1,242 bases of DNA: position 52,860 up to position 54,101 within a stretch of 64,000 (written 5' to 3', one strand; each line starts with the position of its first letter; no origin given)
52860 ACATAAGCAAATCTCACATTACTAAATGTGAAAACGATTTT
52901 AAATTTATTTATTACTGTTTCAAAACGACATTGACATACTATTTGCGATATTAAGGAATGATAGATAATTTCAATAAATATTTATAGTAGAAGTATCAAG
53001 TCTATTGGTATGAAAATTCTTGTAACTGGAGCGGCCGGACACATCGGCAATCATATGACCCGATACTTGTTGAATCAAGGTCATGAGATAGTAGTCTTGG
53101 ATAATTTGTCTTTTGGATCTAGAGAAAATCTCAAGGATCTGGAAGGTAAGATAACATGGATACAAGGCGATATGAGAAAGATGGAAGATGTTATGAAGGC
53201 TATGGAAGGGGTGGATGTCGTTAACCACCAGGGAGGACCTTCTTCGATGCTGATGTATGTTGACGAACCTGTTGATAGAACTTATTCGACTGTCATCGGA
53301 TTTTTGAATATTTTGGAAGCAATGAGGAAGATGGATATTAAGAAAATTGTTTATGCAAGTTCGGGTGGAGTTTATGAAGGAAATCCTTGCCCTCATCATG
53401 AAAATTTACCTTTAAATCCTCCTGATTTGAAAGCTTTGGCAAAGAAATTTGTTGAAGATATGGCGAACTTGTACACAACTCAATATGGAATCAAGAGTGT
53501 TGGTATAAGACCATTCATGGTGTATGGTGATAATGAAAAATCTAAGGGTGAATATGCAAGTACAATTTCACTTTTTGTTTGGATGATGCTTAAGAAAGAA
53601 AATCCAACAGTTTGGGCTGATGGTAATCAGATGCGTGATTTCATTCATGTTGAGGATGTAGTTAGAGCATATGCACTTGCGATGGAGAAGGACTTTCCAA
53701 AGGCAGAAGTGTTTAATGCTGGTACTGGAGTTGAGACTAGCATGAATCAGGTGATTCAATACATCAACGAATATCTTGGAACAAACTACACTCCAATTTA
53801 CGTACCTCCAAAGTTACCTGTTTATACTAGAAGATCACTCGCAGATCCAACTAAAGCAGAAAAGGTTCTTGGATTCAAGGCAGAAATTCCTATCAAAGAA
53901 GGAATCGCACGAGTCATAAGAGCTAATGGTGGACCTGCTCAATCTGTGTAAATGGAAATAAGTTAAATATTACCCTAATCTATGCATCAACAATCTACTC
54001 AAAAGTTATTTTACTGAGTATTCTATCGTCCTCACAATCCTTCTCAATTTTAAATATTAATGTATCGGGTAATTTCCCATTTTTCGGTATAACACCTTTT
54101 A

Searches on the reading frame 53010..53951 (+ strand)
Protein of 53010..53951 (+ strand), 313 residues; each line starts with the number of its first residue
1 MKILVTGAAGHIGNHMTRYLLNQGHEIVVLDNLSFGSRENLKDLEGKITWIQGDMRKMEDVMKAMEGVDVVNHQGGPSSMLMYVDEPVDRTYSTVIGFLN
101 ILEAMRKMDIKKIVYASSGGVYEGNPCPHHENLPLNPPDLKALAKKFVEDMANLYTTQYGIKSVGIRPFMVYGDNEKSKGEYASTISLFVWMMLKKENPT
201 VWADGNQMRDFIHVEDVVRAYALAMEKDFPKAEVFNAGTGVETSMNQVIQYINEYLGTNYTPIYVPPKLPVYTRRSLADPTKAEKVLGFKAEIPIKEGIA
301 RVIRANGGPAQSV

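Call 34: search_protein_families(library=pfam, proteins=[window:53010-53951:+], max_evalue=0.001)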
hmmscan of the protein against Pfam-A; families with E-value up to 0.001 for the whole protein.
window:53010-53951:+ (313 aa): 10 families
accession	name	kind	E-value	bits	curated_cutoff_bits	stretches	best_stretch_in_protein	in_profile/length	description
PF01370.27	Epimerase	-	6.4e-51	173.5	20.9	1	3-238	1-240/240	NAD dependent epimerase/dehydratase family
PF16363.11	GDP_Man_Dehyd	-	1.5e-38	133.5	27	1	4-301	1-331/332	GDP-mannose 4,6 dehydratase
PF01073.25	3Beta_HSD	-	3.6e-19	69.3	22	1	4-226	1-230/280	3-beta hydroxysteroid dehydrogenase/isomerase family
PF13460.12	NAD_binding_10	-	4e-14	53.3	27.2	1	7-131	1-111/184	NAD(P)H-binding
PF02719.21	Polysacc_synt_2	-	3.7e-08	33.3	20.2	1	3-118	1-128/293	Polysaccharide biosynthesis protein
PF05368.20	NmrA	-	1.4e-07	31.9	27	1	2-73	4-75/298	NmrA-like family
PF00106.31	adh_short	-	2.9e-07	30.6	26.6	1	3-68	3-71/195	short chain dehydrogenase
PF07993.18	NAD_binding_4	-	8.2e-06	25.6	20.1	0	6-220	2-257/258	Male sterility protein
PF04321.23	RmlD_sub_bind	-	1.5e-05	24.7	27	1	1-229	1-201/287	RmlD substrate binding domain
PF08659.16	KR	-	0.00025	21.4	22.6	0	3-69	3-76/180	KR domain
